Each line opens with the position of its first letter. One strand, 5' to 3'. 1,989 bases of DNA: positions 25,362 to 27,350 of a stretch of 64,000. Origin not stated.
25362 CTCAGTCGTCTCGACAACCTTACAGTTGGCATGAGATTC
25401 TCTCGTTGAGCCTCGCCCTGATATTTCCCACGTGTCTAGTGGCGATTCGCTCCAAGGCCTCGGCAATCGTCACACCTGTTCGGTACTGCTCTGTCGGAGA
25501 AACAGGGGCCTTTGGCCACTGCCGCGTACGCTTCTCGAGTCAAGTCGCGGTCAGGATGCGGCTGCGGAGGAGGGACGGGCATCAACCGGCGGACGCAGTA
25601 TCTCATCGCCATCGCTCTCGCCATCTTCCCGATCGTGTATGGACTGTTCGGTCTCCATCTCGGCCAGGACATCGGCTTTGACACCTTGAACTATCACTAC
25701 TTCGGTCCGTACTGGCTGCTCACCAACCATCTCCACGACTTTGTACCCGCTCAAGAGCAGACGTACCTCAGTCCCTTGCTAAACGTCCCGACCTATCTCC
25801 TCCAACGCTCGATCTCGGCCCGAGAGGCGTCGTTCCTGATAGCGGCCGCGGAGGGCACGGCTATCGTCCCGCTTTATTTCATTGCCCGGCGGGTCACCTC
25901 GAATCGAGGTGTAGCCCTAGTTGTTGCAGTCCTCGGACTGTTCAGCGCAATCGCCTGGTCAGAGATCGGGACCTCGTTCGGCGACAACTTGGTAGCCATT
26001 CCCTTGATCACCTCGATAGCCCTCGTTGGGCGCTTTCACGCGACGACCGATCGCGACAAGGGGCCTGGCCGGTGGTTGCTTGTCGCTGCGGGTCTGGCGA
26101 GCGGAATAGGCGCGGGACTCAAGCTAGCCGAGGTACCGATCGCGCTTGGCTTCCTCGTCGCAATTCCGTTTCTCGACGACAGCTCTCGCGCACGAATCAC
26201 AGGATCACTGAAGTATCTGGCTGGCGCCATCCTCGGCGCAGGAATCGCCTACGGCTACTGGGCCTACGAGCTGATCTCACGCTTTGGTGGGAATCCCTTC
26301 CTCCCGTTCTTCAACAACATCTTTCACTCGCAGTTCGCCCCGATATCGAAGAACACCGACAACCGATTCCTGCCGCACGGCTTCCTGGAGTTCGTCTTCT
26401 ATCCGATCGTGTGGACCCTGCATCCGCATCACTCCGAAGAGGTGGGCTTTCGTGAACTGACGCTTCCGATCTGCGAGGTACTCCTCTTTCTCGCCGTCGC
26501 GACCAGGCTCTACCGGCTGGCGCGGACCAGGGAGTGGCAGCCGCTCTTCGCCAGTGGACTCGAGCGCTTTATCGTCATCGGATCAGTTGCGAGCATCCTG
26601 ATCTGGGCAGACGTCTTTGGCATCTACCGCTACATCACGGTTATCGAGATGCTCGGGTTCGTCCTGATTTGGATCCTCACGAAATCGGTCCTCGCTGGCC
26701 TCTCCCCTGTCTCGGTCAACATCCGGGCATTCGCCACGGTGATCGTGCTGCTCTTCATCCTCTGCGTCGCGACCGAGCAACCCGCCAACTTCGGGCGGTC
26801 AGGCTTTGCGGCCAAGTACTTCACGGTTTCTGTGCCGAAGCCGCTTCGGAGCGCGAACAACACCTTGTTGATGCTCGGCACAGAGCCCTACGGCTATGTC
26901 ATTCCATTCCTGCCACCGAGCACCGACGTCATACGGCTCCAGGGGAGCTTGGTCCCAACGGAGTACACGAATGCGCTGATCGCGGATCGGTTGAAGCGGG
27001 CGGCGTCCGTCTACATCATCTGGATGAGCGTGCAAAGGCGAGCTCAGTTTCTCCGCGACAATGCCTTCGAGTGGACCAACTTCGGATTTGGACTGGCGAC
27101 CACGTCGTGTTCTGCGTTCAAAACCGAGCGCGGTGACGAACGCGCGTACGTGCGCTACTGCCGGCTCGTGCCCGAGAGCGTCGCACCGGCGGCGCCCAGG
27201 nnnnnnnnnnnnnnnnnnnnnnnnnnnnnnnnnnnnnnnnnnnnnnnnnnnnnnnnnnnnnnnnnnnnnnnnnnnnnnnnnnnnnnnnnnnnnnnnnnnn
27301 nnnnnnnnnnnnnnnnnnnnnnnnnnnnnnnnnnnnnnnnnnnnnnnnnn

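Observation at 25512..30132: Paralogous pair of unassigned GT-C-like membrane proteins bracketing a methyltransferase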

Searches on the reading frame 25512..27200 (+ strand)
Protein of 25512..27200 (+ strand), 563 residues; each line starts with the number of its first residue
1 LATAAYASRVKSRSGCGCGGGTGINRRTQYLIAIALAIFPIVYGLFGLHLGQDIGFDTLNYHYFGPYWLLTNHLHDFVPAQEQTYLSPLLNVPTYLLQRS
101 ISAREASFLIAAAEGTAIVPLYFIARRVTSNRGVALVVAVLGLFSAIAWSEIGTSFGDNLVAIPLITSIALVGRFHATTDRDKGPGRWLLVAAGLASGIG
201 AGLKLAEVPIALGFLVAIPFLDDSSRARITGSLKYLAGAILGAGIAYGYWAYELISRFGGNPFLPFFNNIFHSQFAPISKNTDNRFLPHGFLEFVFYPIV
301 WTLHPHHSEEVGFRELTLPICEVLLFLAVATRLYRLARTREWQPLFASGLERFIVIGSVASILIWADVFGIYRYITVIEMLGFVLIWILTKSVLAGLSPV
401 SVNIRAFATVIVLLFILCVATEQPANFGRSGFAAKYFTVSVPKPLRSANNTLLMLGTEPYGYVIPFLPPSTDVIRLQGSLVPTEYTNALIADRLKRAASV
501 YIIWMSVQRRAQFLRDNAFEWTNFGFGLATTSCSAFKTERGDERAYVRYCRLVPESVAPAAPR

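Call 4: search_protein_families(library=pfam, proteins=[window:25512-27200:+], max_evalue=0.1)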
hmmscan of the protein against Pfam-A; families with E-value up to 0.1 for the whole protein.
window:25512-27200:+ (563 aa): 0 families

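Call 5: search_protein_families(library=ncbifam, proteins=[window:25512-27200:+], max_evalue=0.1)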
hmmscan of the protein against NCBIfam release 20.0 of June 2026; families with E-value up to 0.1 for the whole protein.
window:25512-27200:+ (563 aa): 0 families

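Call 6: search_solved_structures(query=window:25512-27200:+, max_evalue=10)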
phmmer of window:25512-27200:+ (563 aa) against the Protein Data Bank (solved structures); distinct sequences matched with E-value up to 10: 0.

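Call 8: find_homologous_proteins(query=window:25512-27200:+, max_evalue=0.001)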
Query window:25512-27200:+ (563 aa): 40 proteins with E <= 0.001 among 8000 candidates.
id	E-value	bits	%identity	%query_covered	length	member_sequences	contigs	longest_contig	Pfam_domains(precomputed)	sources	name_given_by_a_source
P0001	0.0e+0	1264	100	100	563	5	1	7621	-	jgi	-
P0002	0.0e+0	1075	86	97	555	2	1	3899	-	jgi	-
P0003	1.4e-278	943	76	95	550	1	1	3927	-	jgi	jgi:hypothetical protein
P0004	3.2e-263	893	72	96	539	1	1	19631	-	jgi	jgi:hypothetical protein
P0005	9.5e-244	828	66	93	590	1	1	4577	-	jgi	jgi:hypothetical protein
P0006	3.1e-239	814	66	95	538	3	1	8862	-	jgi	jgi:hypothetical protein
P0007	1.6e-236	805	66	94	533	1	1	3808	-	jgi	jgi:hypothetical protein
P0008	1.8e-235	801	66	94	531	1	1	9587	-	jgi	jgi:hypothetical protein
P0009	6.7e-210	717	80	68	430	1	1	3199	-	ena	-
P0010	3.9e-197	675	56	94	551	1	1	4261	-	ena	-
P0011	4.3e-195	668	55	95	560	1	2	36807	-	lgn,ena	-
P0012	8.3e-177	607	51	96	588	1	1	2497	-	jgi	jgi:hypothetical protein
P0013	8.1e-176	604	51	98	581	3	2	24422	-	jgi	jgi:hypothetical protein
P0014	1.3e-174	600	52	94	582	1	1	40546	-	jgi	jgi:hypothetical protein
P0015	8.3e-171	588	49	94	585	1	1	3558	-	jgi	jgi:hypothetical protein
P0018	1.3e-108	382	38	94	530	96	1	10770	-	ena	-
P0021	2.8e-97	345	37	95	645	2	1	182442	-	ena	-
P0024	2.9e-52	196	30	90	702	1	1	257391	-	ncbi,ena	-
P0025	1.4e-50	191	30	93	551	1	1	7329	-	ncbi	-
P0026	1.7e-47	181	30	91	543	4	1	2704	PF09594.17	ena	-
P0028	2.4e-44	170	29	91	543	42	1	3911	PF09594.17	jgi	jgi:hypothetical protein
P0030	4.2e-38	150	28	89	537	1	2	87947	PF09594.17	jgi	jgi:hypothetical protein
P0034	3.3e-30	123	28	81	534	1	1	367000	-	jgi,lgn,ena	-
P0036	4.3e-25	107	27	81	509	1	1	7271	-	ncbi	-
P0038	6.6e-24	103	29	57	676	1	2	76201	-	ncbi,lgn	-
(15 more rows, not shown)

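Call 10: search_solved_structures(query=A1, max_evalue=10, show_alignments=2)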
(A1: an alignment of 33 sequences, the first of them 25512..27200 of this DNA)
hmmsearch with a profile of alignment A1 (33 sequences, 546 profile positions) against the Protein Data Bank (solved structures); distinct sequences matched with E-value up to 10: 0.

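Call 11: search_protein_families(library=pfam, alignment_id=A1, max_evalue=0.1)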
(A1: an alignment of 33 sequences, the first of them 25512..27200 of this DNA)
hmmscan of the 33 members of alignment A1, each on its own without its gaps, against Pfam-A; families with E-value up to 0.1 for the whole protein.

A. member 1, window:25512-27200:+ (563 aa): 0 families

B. families by the number of members that match (of 33 scanned): 9 families
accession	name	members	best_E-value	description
PF09594.16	GT87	4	4.3e-10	Glycosyltransferase family 87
PF17957.7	Big_7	4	0.00017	Bacterial Ig domain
PF13231.12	PMT_2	2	0.0024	Dolichyl-phosphate-mannose-protein mannosyltransferase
PF22571.1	LiaI-LiaF-TM_PspC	1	0.011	PspC transmembrane region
PF03403.19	PAF-AH_p_II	1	0.025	Platelet-activating factor acetylhydrolase, isoform II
PF01004.24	Flavi_M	1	0.035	Flavivirus envelope glycoprotein M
PF11780.13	DUF3318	1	0.035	Protein of unknown function (DUF3318)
PF12635.12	DUF3780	1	0.052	Protein of unknown function (DUF3780)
PF18287.6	Hfx_Cass5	1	0.074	Integron Cassette Protein Hfx_Cass5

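Call 21: predict_structure(alignment_id=A1)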
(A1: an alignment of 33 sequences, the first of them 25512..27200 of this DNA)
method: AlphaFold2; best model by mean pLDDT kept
length: 563 residues; sequences in the alignment: 33
mean_pLDDT: 91.8   pTM: 0.91
mean pLDDT of the five models: 91.8, 90.7, 90.6, 90.2, 90.0
residues with pLDDT >= 90: 471; 70-90: 55; 50-70: 15; < 50: 22
segments of 3 or more residues with pLDDT < 50: 1-21
pLDDT, mean of each block of 10 residues (from residue 1): 42 45 76 98 98 96 97 94 95 98 98 98 96 97 94 95 98 89 74 98 96 98 93 98 98 96 93 90 89 94 89 93 98 95 94 98 93 92 98 87 87 97 93 97 96 95 97 93 94 96 90 93 95 96 96 82 51
secondary structure, 60 per line:
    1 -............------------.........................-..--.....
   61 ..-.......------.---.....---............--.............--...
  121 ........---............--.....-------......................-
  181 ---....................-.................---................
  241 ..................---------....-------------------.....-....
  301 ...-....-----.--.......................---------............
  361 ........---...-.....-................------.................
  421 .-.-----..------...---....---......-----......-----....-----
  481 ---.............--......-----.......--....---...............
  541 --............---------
elements in order: H2-13 H26-50 H56-62 H64-70 H81-85 H89-100 H103-115 H118-128 H132-143 H146-150 H158-179 H184-203 H205-221 H225-258 H268-271 H291-295 H297-303 H305-308 H317-339 H349-368 H376-380 H382-397 H404-421 E437-439 H443-446 E450-455 H461-466 E472-475 H484-496 E499-504 H510-516 H519-522 E526-540 E543-554
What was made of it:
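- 25512..27203 (+): ORF A, 563 aa. GT-C fold glycosyltransferase of an unnamed family, with 11 TM helices and an extracytoplasmic C-terminal beta-rich domain. AF2 pLDDT 91.8, pTM 0.91 (call 21).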

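Call 23: fold_search(model_id=the predicted structure, library=pdb)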
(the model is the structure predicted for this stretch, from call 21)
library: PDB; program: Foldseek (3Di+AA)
matches with E <= 10: 435; with E <= 0.001: 3
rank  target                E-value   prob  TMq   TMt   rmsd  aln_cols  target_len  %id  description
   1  7zlg_A                8.1e-05  1.00  0.44  0.39  10.5       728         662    9  Cryo-EM structure of C-mannosyltransferase CeDPY19, in complex with acceptor peptide and bound to CMT2-Fab and anti-Fa (released 2023-01-11)
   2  3wak                  3.6e-04  1.00  0.42  0.30  14.7       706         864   12  Crystal structure of the Archaeoglobus fulgidus oligosaccharyltransferase (O29867_ARCFU) in the apo form (released 2013-10-30)
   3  5gmy_A                7.2e-04  1.00  0.40  0.29  16.0       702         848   12  Crystal structure of the Archaeoglobus fulgidus oligosaccharyltransferase (O29867_ARCFU) tethered with an acceptor pep (released 2017-02-01)
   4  7zlh_A                3.2e-03  1.00  0.43  0.39  11.7       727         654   10  Cryo-EM structure of C-mannosyltransferase CeDPY19, in apo state, bound to CMT2-Fab and anti-Fab nanobody (released 2023-01-11)
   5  9i5k_A                3.8e-03  1.00  0.45  0.50   7.7       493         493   11  Structure of the Chaetomium thermophilum Pmt4 homodimer (C2 symmetry) (released 2025-12-24)
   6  5f15                  4.2e-03  1.00  0.42  0.43  13.2       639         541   13  Crystal Structure of ArnT from Cupriavidus metallidurans bound to Undecaprenyl phosphate (released 2016-02-17)
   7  9dlh                  4.6e-03  1.00  0.42  0.40   7.6       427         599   14  donor substrate analog-bound AftB (released 2025-06-25)
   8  5ezm                  5.7e-03  1.00  0.46  0.48  12.3       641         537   13  Crystal Structure of ArnT from Cupriavidus metallidurans in the apo state (released 2016-02-17)
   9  9s6t_A                6.8e-03  1.00  0.40  0.46  12.3       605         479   10  Ternary cryo-EM structure of chicken ALG12 with Dol25-PP-GlcNAc2Man7, Dol25-P-Man, and Fab (released 2026-03-18)
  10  8if8_B                7.8e-03  1.00  0.43  0.40  10.0       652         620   12  Arabinosyltransferase AftA (released 2023-05-31)
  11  9dm5                  7.8e-03  0.99  0.30  0.40  12.1       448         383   13  Product-Bound mannosyltransferase PimE (released 2025-06-25)
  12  6p25_B                1.0e-02  1.00  0.29  0.24   5.7       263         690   14  Structure of S. cerevisiae protein O-mannosyltransferase Pmt1-Pmt2 complex bound to the sugar donor and a peptide acce (released 2019-07-10)
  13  6c26_A                1.4e-02  0.99  0.44  0.40  12.9       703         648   12  The Cryo-EM structure of a eukaryotic oligosaccharyl transferase complex (released 2018-01-31)
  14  9dm7_A                1.8e-02  0.97  0.29  0.39  13.2       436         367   14  mannosyltransferase PimE in complex with Fab_E6 (released 2025-06-25)
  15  6wby                  2.3e-02  0.99  0.42  0.22   9.3       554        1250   12  Single-Particle Cryo-EM Structure of Arabinofuranosyltransferase AftD from Mycobacteria, Mutant R1389S Class 2 (released 2020-05-13)
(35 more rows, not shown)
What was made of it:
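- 25512..27203 (+): Foldseek top 25 hits are all GT-C (call 23).
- Closest known: GT87 / Pfam PF09594. Different: The family also has an extra C-terminal beta-rich domain with a conserved Cys pair, and is about 150 residues longer than the solved PimE chain (call 23).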

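Call 24: search_protein_representatives(alignment_id=A1)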
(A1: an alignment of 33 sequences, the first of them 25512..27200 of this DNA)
Query: 33 sequences, 546 profile positions. Proteins with E-value up to 0.001 (for the whole library): 6563; up to 1e-10: 4346; up to 1e-30: 2735. The best 150 are listed.
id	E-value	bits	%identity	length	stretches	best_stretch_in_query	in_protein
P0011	2.6e-206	702.8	-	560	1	6-542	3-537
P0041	3.9e-188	642.8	-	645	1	6-544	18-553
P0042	5.7e-177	606.0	-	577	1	9-541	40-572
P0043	2.6e-173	593.9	-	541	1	8-536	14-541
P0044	4.3e-163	560.2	-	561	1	6-536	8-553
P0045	1.3e-158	545.4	-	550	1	9-535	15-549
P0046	1.0e-157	542.4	-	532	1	13-535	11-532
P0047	7.1e-156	536.3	-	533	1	13-536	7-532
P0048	9.6e-156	535.9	-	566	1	14-535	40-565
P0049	2.3e-152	524.7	-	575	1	5-533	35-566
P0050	1.4e-151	522.2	-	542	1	14-538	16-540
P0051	1.7e-151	521.9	-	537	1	13-536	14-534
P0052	2.1e-151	521.6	-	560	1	9-539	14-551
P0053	4.5e-151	520.5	-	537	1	15-536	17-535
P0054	9.4e-151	519.4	-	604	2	14-524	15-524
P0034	4.8e-150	517.1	-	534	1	5-537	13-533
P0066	2.0e-145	501.8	-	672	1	10-520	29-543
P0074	2.0e-143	495.3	-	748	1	11-522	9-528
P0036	4.4e-143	494.1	-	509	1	10-539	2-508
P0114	6.0e-138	477.2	-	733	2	11-526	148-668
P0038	1.4e-136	472.7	-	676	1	5-534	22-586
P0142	4.9e-136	470.9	-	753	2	12-532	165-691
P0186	1.2e-132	459.7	-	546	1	14-538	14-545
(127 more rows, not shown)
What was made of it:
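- Family size: 6,563 clusters at E<=1e-3 and 2,735 at E<=1e-30, matching over the full length (call 24).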

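Call 26: search_protein_families(library=pfam, proteins=[P0041, P0043, P0046, P0050, P0054, P0066, P0074, P0114, P0142, P0186], max_evalue=0.1)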
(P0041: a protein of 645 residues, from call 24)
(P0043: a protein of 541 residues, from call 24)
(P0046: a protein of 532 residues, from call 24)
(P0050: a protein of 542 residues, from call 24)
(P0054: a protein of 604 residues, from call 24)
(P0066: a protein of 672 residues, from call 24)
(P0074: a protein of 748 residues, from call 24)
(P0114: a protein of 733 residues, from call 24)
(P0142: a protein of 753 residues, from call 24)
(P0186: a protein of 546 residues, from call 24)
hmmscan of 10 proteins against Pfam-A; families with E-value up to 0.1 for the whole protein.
P0041 (645 aa): 1 family
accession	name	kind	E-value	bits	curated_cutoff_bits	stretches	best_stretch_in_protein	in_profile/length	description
PF17957.7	Big_7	-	0.0041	18.2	24.1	1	556-622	5-68/70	Bacterial Ig domain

P0043 (541 aa): 1 family
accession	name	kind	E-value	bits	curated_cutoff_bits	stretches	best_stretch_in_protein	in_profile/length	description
PF19391.4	DUF5966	-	0.08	14.3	25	0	93-131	30-68/95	Family of unknown function (DUF5966)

P0046 (532 aa): 0 families

P0050 (542 aa): 1 family
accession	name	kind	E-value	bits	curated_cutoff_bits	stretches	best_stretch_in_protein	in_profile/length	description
PF06645.18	SPC12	-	0.049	14.2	23.6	1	167-216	6-56/71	Microsomal signal peptidase 12 kDa subunit (SPC12)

P0054 (604 aa): 2 families
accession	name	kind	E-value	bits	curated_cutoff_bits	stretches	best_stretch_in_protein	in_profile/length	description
PF11028.14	TMEM260-like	-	0.012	15.8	24.2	0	300-346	49-95/179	Protein O-mannosyl-transferase TMEM260-like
PF24898.2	GGDEF_GdpP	-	0.063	14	30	0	447-488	83-124/126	Cyclic-di-AMP phosphodiesterase GdpP-like, GGDEF domain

P0066 (672 aa): 0 families

P0074 (748 aa): 2 families
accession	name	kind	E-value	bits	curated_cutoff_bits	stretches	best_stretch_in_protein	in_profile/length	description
PF13946.11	DUF4214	-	6.7e-08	32.9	23.2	1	624-662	24-62/72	Domain of unknown function (DUF4214)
PF09594.16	GT87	-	0.00035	20.8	25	1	66-252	2-169/237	Glycosyltransferase family 87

P0114 (733 aa): 1 family
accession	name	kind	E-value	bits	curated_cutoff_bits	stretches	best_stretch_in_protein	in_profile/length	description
PF04138.20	GtrA_DPMS_TM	-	2.6e-14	53.9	26.1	1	10-121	4-117/117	GtrA/DPMS, transmembrane domain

P0142 (753 aa): 1 family
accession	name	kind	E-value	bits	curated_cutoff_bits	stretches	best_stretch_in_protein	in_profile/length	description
PF04138.20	GtrA_DPMS_TM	-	2.5e-17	63.6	26.1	1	10-128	1-117/117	GtrA/DPMS, transmembrane domain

P0186 (546 aa): 1 family
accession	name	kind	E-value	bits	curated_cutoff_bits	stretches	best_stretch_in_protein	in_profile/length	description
PF13231.12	PMT_2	-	0.0033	18.1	26.1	1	121-237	44-160/160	Dolichyl-phosphate-mannose-protein mannosyltransferase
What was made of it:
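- On ArnT / PMT_2 (PF13231): Only sub-threshold hits appear in a few homologues (calls 11, 26).
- Closest known: GT-C component of three-component. Same: Some members are fused to GtrA (call 26).
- Some members carry an N-terminal GtrA fusion (call 26).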

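Call 27: list_cluster_members(proteins=[P0024, P0025, P0036, P0038, P0034, P0021, P0011, P0018])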
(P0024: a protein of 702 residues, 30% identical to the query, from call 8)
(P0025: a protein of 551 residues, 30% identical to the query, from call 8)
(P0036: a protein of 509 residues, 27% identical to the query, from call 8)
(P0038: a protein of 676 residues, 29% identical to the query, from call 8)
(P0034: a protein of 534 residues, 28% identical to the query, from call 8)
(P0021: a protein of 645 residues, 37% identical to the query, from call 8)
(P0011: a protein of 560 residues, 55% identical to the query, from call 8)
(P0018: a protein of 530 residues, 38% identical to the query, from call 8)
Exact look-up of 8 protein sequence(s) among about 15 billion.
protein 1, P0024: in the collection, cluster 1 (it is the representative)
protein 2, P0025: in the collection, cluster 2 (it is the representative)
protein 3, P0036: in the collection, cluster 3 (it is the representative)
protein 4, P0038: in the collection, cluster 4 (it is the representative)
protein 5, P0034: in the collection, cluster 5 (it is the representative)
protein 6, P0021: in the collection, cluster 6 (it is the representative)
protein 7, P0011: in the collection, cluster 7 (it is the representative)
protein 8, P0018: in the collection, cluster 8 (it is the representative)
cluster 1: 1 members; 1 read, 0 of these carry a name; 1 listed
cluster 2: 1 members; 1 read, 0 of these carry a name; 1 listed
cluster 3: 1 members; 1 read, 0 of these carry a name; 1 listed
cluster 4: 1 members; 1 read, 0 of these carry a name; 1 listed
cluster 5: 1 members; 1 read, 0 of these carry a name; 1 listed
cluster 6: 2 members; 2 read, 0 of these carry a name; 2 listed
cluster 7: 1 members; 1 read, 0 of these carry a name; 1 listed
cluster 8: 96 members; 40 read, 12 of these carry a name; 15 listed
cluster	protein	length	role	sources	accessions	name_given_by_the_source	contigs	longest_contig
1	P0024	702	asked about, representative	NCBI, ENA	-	-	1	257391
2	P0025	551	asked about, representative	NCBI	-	-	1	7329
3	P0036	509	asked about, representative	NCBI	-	-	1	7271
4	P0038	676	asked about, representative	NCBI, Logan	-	-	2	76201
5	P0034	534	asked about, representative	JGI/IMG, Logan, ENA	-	-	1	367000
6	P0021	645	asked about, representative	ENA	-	-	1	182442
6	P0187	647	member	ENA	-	-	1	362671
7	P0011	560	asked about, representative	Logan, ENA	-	-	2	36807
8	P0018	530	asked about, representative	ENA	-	-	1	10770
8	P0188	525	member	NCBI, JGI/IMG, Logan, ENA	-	hypothetical protein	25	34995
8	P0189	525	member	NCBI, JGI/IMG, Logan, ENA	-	hypothetical protein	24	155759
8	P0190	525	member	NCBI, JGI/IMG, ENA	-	hypothetical protein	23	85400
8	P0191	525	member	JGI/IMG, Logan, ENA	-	hypothetical protein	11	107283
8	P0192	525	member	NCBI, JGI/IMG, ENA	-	hypothetical protein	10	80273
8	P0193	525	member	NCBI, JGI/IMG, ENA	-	hypothetical protein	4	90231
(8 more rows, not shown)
